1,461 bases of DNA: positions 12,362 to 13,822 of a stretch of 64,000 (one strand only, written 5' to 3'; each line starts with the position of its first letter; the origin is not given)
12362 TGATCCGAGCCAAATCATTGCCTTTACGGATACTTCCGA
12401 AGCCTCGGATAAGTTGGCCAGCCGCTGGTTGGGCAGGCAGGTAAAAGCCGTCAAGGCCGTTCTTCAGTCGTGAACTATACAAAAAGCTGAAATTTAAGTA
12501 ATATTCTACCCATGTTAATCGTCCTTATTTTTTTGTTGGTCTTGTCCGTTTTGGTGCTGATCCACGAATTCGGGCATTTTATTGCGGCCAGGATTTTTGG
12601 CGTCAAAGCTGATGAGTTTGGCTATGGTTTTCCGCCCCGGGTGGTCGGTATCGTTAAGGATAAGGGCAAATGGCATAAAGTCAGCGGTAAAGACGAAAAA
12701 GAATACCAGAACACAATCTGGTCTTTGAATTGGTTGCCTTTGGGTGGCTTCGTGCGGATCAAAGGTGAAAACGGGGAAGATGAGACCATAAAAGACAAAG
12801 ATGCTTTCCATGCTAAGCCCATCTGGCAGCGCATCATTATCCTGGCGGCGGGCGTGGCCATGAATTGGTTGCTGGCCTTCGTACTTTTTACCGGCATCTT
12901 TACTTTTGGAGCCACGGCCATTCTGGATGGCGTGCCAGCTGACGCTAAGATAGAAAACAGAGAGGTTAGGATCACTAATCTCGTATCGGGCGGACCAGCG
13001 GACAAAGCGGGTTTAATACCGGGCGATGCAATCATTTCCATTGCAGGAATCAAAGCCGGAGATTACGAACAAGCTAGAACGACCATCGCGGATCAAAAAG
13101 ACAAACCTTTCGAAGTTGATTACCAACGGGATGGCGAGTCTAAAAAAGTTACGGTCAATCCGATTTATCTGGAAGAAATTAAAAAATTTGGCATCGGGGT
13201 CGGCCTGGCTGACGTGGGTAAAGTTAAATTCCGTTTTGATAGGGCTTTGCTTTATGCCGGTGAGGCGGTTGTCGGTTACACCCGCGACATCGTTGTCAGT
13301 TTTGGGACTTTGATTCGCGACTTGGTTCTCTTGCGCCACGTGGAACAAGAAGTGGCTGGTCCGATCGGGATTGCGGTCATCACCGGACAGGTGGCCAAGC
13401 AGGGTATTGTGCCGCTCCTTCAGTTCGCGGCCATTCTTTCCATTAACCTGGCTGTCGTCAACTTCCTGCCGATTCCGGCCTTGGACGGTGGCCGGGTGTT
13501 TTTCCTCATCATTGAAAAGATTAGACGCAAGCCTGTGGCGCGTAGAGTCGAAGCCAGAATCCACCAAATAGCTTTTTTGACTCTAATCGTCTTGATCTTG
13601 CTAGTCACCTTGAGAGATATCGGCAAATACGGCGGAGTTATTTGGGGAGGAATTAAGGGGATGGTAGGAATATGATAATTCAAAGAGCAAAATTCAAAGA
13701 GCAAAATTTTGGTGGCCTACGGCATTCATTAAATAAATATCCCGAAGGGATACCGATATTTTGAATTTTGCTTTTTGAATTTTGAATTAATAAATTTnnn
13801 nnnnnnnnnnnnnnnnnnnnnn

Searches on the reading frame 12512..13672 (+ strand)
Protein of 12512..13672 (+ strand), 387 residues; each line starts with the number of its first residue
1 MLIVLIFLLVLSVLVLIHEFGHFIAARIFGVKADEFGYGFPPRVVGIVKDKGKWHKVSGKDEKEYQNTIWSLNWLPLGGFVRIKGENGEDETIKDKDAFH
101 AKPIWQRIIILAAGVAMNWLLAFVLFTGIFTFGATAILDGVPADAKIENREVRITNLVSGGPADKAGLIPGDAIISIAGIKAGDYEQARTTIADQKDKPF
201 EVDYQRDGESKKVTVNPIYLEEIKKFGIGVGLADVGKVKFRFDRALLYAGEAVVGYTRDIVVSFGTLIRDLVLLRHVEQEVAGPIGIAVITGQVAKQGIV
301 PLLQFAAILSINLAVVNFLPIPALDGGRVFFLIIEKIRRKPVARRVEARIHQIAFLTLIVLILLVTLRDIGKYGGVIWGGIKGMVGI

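Call 60: search_protein_families(library=pfam, proteins=[window:12512-13672:+], max_evalue=0.00001)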
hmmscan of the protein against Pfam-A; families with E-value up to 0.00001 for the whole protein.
window:12512-13672:+ (387 aa): 3 families
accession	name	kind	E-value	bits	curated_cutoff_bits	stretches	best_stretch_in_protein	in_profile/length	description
PF02163.28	Peptidase_M50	-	1.3e-53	182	27.2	1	7-361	2-221/221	Peptidase family M50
PF17820.7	PDZ_6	-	5.3e-08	32.9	27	1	154-206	2-54/54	PDZ domain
PF13180.12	PDZ_2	-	1e-07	32.6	27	1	149-216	11-79/80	PDZ domain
